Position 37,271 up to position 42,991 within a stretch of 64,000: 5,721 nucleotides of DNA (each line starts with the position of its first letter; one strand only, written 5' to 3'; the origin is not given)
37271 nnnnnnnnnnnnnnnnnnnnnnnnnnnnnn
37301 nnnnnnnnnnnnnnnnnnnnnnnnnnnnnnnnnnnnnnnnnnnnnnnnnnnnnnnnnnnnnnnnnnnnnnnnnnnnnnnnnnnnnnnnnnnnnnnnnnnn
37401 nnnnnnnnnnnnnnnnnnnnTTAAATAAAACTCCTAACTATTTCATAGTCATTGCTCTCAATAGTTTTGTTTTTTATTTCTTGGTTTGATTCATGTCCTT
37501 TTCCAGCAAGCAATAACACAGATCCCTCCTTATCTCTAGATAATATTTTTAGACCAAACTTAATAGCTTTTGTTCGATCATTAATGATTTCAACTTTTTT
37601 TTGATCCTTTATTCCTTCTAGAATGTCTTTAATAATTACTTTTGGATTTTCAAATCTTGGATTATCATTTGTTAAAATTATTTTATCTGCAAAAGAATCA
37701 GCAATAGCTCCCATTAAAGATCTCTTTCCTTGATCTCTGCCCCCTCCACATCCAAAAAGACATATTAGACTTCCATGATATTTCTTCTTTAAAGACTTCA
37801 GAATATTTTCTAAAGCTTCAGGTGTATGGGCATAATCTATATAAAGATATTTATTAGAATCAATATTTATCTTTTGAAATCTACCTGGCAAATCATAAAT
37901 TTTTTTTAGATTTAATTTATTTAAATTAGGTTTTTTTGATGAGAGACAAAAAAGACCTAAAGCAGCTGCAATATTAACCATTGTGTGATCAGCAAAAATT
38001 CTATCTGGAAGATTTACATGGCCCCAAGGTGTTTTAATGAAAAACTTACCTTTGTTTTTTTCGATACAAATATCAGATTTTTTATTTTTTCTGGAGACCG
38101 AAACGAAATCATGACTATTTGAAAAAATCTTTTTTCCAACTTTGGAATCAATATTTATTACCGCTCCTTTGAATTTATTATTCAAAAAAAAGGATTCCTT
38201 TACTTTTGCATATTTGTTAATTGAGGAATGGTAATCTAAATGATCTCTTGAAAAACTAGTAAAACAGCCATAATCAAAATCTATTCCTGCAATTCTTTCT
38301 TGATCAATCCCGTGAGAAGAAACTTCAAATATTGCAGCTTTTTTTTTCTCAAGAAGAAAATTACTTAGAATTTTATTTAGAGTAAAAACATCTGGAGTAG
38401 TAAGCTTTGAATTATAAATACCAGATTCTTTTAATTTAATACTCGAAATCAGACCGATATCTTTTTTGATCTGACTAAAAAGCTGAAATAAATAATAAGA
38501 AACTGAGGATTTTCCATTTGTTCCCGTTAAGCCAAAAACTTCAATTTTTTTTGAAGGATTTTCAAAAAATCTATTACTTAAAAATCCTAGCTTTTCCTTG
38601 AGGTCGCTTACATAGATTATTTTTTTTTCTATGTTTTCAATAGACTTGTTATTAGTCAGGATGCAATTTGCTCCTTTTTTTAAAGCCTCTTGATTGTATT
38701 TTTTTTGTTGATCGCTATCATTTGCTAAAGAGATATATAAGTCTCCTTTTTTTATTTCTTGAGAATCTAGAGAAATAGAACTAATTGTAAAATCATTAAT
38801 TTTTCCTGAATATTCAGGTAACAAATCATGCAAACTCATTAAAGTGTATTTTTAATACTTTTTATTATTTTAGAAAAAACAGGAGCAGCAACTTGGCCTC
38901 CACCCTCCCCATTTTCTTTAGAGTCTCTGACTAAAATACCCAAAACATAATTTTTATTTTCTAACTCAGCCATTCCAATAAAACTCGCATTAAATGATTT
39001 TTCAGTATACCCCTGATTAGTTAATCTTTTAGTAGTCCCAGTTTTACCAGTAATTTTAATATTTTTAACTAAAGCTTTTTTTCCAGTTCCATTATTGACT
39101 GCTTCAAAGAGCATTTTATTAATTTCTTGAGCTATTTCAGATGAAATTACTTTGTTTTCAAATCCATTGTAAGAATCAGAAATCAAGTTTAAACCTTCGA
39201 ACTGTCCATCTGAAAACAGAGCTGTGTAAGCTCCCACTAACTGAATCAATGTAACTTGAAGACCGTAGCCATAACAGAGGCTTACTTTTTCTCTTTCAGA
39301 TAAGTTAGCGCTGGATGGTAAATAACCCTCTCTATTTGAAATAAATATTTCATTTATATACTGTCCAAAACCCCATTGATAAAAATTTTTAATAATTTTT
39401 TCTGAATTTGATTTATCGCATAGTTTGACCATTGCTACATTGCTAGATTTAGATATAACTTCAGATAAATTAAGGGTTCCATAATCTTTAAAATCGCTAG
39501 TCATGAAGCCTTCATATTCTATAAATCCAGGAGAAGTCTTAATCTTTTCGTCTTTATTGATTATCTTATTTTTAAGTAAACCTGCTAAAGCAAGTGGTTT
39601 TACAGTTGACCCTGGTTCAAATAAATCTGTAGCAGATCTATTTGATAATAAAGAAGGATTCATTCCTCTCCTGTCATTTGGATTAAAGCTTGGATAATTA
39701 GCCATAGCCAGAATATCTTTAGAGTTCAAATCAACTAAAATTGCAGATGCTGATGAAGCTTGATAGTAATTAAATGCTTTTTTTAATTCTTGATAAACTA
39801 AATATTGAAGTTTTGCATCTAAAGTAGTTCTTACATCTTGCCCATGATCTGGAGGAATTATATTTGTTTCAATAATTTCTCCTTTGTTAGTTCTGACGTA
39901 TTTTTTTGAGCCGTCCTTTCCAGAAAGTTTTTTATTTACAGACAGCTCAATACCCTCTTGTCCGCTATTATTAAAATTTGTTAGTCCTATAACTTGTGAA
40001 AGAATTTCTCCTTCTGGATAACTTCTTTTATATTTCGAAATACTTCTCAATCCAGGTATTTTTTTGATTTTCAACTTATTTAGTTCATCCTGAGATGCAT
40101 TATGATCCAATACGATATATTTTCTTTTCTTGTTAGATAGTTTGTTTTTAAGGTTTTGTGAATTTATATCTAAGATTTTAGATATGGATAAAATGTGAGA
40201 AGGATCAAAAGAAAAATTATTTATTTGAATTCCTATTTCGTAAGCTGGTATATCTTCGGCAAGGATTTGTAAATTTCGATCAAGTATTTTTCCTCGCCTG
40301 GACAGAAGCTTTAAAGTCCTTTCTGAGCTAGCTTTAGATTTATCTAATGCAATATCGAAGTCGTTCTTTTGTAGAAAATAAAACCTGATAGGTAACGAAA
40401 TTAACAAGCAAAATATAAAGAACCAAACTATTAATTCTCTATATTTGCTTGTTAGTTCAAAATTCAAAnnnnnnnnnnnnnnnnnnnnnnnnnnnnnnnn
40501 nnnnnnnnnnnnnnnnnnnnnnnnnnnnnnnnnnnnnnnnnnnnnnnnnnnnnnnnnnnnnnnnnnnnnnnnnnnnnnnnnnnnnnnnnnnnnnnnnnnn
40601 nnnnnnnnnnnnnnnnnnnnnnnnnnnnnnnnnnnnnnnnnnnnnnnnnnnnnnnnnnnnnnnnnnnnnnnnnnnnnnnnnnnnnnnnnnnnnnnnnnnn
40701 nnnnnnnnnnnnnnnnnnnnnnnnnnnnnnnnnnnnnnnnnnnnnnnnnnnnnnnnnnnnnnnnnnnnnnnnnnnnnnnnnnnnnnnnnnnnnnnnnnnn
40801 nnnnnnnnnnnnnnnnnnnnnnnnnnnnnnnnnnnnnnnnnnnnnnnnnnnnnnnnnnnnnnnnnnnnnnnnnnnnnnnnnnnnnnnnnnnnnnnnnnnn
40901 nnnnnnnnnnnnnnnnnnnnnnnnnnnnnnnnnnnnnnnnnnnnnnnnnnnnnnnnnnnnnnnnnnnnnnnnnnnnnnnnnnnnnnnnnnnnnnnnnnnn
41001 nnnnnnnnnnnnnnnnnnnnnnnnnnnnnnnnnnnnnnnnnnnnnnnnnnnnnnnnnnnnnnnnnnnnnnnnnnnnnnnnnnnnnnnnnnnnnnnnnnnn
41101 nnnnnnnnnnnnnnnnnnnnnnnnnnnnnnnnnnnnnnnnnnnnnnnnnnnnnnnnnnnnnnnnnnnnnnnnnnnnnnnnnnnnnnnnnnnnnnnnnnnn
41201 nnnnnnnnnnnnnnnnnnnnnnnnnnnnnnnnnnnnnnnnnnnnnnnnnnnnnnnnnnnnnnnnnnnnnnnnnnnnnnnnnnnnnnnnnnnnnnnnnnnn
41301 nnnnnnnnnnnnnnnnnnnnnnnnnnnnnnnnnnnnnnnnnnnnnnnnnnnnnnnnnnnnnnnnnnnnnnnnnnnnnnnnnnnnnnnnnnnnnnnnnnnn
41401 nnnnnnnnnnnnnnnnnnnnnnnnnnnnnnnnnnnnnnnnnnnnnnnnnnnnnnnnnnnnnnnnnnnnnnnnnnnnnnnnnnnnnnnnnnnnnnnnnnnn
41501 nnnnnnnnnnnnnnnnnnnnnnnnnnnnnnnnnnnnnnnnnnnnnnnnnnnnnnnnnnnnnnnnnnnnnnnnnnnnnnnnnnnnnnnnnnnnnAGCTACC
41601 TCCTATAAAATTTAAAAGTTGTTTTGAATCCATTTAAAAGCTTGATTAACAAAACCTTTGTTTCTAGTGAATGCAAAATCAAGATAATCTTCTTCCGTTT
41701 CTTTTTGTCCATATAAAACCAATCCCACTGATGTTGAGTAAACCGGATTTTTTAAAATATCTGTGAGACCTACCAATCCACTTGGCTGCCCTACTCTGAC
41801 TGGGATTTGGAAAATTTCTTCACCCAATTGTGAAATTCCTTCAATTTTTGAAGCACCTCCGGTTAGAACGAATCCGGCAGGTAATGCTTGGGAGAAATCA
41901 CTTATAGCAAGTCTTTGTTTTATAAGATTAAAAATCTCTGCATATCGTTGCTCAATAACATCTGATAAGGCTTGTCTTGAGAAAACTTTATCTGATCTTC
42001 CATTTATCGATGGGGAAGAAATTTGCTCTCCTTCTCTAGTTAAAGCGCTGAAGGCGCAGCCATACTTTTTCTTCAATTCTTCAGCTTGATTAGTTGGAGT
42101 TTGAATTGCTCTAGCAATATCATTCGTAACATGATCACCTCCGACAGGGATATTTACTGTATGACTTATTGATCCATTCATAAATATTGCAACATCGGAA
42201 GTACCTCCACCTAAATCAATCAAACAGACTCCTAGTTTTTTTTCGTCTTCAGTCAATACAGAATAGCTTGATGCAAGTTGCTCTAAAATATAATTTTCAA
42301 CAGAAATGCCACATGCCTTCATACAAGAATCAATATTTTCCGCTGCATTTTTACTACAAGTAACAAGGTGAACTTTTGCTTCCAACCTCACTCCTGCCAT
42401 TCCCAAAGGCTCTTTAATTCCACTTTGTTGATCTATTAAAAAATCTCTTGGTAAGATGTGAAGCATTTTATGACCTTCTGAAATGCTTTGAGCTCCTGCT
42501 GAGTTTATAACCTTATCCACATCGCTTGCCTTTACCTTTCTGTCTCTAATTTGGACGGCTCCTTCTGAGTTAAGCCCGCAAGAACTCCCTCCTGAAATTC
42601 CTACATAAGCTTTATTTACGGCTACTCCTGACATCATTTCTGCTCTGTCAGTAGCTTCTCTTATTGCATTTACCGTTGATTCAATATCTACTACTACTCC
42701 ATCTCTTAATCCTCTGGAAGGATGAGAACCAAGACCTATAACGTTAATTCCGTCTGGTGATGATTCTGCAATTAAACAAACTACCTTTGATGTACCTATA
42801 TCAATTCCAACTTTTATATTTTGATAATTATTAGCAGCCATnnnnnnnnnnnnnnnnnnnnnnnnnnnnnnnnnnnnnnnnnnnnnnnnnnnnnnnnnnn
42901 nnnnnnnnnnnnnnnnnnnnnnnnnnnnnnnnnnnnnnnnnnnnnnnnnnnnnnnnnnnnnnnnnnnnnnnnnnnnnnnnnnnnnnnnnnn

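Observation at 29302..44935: dcw cluster with ftsQ-ftsA-ftsZ moved between ftsL and ftsI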

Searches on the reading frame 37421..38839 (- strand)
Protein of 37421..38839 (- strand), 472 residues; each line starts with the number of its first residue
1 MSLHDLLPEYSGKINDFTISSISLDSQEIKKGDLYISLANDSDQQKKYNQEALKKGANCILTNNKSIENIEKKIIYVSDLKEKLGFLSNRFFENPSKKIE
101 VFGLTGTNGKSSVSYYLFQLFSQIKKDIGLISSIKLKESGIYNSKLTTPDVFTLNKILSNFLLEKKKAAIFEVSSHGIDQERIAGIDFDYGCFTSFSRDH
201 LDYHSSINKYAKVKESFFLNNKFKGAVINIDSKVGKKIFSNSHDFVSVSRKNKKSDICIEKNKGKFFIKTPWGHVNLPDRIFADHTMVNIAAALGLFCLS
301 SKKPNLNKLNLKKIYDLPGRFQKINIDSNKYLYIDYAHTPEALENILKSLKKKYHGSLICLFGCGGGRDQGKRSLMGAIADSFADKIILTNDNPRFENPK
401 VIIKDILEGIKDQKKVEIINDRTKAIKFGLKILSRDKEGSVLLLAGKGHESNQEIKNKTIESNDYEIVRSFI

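Call 3: search_protein_families(library=ncbifam, proteins=[window:37421-38839:-])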
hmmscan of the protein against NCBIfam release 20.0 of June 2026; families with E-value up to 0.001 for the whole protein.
window:37421-38839:- (472 aa): 23 families
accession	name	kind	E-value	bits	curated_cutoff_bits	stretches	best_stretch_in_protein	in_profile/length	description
NF001126.0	PRK00139.1-4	equivalog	7.4e-127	423.8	373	1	12-471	16-481/486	UDP-N-acetylmuramoyl-L-alanyl-D-glutamate--2,6-diaminopimelate ligase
TIGR01085.1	murE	subfamily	6.7e-126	420.9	257.3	1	17-471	2-470/472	UDP-N-acetylmuramyl-tripeptide synthetase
NF001124.0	PRK00139.1-2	equivalog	4.9e-115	385.1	476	1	12-471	21-491/500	UDP-N-acetylmuramoyl-L-alanyl-D-glutamate--2,6-diaminopimelate ligase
NF008896.0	PRK11929.1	equivalog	1.6e-112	377.1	1023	1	20-469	30-495/965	bifunctional UDP-N-acetylmuramoyl-L-alanyl-D-glutamate--2,6-diaminopimelate ligase MurE/UDP-N-acetylmuramoyl-tripeptide--D-alanyl-D-alanine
NF001123.0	PRK00139.1-1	equivalog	3.2e-110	369.1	586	1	1-471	2-488/493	UDP-N-acetylmuramoyl-L-alanyl-D-glutamate--2,6-diaminopimelate ligase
NF010628.0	PRK14022.1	equivalog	6.6e-71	239.5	536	1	9-460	25-468/483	UDP-N-acetylmuramoyl-L-alanyl-D-glutamate--L-lysine ligase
NF001130.0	PRK00139.2-4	equivalog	1.1e-51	176.2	715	2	4-240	15-255/516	UDP-N-acetylmuramoyl-L-alanyl-D-glutamate--2,6-diaminopimelate ligase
NF001129.0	PRK00139.2-3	equivalog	1e-34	120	762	1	15-464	37-507/517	UDP-N-acetylmuramoyl-L-alanyl-D-glutamate--2,6-diaminopimelate ligase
NF001127.0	PRK00139.2-1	equivalog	1.7e-33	116.1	997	2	19-239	31-254/520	UDP-N-acetylmuramoyl-L-alanyl-D-glutamate--2,6-diaminopimelate ligase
NF001131.0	PRK00139.2-5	equivalog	5.2e-30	104.7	1000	1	73-453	83-463/483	UDP-N-acetylmuramoyl-L-alanyl-D-glutamate--2,6-diaminopimelate ligase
TIGR02068.2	cya_phycin_syn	equivalog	5.5e-21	74.3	850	1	92-444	472-847/862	cyanophycin synthetase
TIGR01143.1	murF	subfamily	3e-19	69.3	288.6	1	24-353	1-321/418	UDP-N-acetylmuramoyl-tripeptide--D-alanyl-D-alanine ligase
TIGR01082.1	murC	equivalog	5.1e-17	62.1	335.1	1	163-448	146-439/449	UDP-N-acetylmuramate--L-alanine ligase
NF010623.0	PRK14016.1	subfamily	1.5e-16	59.8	877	1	313-459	717-864/871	cyanophycin synthetase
TIGR01087.1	murD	equivalog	2.1e-16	60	211.95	1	163-395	148-378/441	UDP-N-acetylmuramoyl-L-alanine--D-glutamate ligase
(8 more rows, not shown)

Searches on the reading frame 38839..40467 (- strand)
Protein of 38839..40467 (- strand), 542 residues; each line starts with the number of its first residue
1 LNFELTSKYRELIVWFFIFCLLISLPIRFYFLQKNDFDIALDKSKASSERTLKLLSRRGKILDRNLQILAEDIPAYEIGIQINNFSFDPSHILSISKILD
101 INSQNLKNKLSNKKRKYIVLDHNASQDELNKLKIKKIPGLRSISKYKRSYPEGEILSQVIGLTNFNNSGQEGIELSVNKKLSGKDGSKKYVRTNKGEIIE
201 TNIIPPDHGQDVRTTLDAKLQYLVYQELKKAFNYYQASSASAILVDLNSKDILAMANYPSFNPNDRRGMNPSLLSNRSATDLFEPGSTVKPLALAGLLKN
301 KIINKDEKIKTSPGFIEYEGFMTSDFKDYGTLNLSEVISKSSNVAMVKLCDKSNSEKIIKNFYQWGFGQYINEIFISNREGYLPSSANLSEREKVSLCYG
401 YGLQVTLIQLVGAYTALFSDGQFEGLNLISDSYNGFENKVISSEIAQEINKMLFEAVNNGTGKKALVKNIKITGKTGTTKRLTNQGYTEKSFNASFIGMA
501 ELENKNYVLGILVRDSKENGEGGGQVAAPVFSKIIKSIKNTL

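Call 3: search_protein_families(library=ncbifam, proteins=[window:38839-40467:-])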
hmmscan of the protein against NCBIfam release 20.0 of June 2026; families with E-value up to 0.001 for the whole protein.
window:38839-40467:- (542 aa): 19 families
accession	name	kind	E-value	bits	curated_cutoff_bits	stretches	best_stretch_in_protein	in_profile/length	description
NF053573.1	PBP2_PenA_Neis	exception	2.8e-94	316.7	1105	1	5-540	22-562/572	peptidoglycan D,D-transpeptidase PBP2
NF011685.0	PRK15105.1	subfamily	1.5e-78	264.9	737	1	18-541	31-560/588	peptidoglycan glycosyltransferase FtsI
TIGR02214.1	spoVD_pbp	equivalog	1.6e-73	248.1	688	1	14-541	8-557/636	stage V sporulation protein D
TIGR03423.1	pbp2_mrdA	equivalog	2.7e-71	240.9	455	1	10-538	2-590/593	penicillin-binding protein 2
NF038271.1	strep_PBP2X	exception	4.1e-38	131.1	1050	1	17-440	32-491/750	penicillin-binding protein PBP2X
NF051842.1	PBP4_5_Efaec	equivalog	7e-27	94.1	700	1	56-522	163-654/668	penicillin-binding protein PBP4(5)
TIGR02074.1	PBP_1a_fam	subfamily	1.2e-21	77.1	508.75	1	206-538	220-532/535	PBP1A family penicillin-binding protein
NF008061.0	PRK10795.1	equivalog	7.6e-21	74.3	962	2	167-422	205-478/634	peptidoglycan DD-transpeptidase MrdA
NF000237.1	MECA_PBP2A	equivalog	3.2e-16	58.8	750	1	52-520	145-640/668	PBP2a family beta-lactam-resistant peptidoglycan transpeptidase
NF000406.1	MECB_PBP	exception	1.7e-15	56.5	1450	1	54-521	146-647/674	PBP2a family beta-lactam-resistant peptidoglycan transpeptidase MecB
TIGR02073.1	PBP_1c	equivalog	9.7e-15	54.2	494.2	1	211-538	243-543/728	penicillin-binding protein 1C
NF000409.1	MECA_pure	exception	6.5e-14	51.4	1490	1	48-521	141-641/668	PBP2a family beta-lactam-resistant peptidoglycan transpeptidase MecA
NF000410.1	MECA1_pure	exception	2e-12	46.1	1480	1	45-521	137-639/666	PBP2a family beta-lactam-resistant peptidoglycan transpeptidase MecA1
NF038278.1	strep_PBP2B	exception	8.5e-12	44.3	975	1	173-350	267-450/678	penicillin-binding protein PBP2B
NF008414.0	PRK11240.1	equivalog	1.8e-07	29.6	1121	1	207-479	267-515/774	peptidoglycan glycosyltransferase PbpC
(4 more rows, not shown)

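Call 5: search_protein_families(library=pfam, proteins=[window:38839-40467:-], max_evalue=1)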
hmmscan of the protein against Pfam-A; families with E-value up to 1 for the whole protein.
window:38839-40467:- (542 aa): 4 families
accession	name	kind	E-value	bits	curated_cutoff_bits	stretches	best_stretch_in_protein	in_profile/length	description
PF00905.27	Transpeptidase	-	7.5e-57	193.2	22.1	1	241-536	2-299/299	Penicillin binding protein transpeptidase domain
PF03717.20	PBP_dimer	-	1e-18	68.8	24.4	1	56-201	4-178/180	Penicillin-binding Protein dimerisation domain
PF21922.1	PBP_dimer_2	-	4.1e-06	27.4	27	1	145-192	22-68/83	Penicillin binding protein A dimerisation domain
PF12299.13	DUF3627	-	0.05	14.1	20.9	1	102-156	10-64/93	Protein of unknown function (DUF3627)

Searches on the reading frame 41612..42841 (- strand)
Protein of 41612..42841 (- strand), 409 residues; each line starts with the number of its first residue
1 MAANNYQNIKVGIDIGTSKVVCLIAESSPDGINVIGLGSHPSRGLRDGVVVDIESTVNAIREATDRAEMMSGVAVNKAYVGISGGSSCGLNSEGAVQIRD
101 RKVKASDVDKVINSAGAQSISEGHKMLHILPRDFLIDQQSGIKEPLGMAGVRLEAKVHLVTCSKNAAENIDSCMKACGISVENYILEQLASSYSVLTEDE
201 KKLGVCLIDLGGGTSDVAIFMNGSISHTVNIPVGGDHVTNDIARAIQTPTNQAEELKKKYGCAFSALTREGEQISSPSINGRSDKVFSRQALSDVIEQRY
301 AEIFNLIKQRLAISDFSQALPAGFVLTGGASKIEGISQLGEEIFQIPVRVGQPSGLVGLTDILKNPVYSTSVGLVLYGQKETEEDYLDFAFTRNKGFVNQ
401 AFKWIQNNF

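Call 3: search_protein_families(library=ncbifam, proteins=[window:41612-42841:-])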
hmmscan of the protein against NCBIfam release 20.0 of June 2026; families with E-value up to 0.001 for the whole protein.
window:41612-42841:- (409 aa): 15 families
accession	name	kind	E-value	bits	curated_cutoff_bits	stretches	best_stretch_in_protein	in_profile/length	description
TIGR01174.1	ftsA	equivalog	6.3e-136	453.3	175.85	1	11-377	3-371/371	cell division protein FtsA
NF007009.0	PRK09472.1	equivalog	1.7e-116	389.8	409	1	6-408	6-419/420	cell division protein FtsA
NF011660.0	PRK15080.1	equivalog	4.2e-19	68.8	182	2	173-259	116-197/277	ethanolamine utilization protein EutJ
TIGR02529.1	EutJ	subfamily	2.8e-16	59.7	152.1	2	173-259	83-164/239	ethanolamine utilization protein EutJ family protein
NF010540.1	PRK13929.1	exception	2.3e-13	49.9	515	1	170-352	117-310/334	rod-share determining protein MreBH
TIGR01175.1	pilM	subfamily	7.2e-13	48.3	133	1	156-354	134-316/348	type IV pilus assembly protein PilM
NF010539.0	PRK13927.1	subfamily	2.3e-12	46.5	293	1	185-352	133-312/339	rod shape-determining protein MreB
TIGR00904.1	mreB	subfamily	4.5e-12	45.7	365.75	1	171-352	119-312/334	MreB/Mrl family cell shape determining protein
NF045709.1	Amuc_1101_fam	equivalog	4.9e-09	35.6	650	1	154-350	128-314/608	Amuc_1101 family PilM-like pilus complex protein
NF007992.0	PRK10719.1-3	equivalog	5.1e-06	25.6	598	1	198-260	140-203/478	ethanolamine ammonia-lyase reactivating factor EutA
NF002399.0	PRK01433.1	equivalog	1e-05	24.4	743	1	166-347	156-335/595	Fe-S protein assembly chaperone HscA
NF053558.1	BeeR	equivalog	1.7e-05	24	530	1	207-338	163-302/349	BeeR family actin-like protein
NF045748.1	MPN316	equivalog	4.7e-05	22.7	500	1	152-254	154-253/424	MPN316 family protein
TIGR04491.1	reactive_PduG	equivalog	0.00041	18.9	400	0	160-259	361-462/599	diol dehydratase reactivase subunit alpha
NF007993.0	PRK10719.1-4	equivalog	0.00079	18.4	769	0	200-241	143-184/467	ethanolamine ammonia-lyase reactivating factor EutA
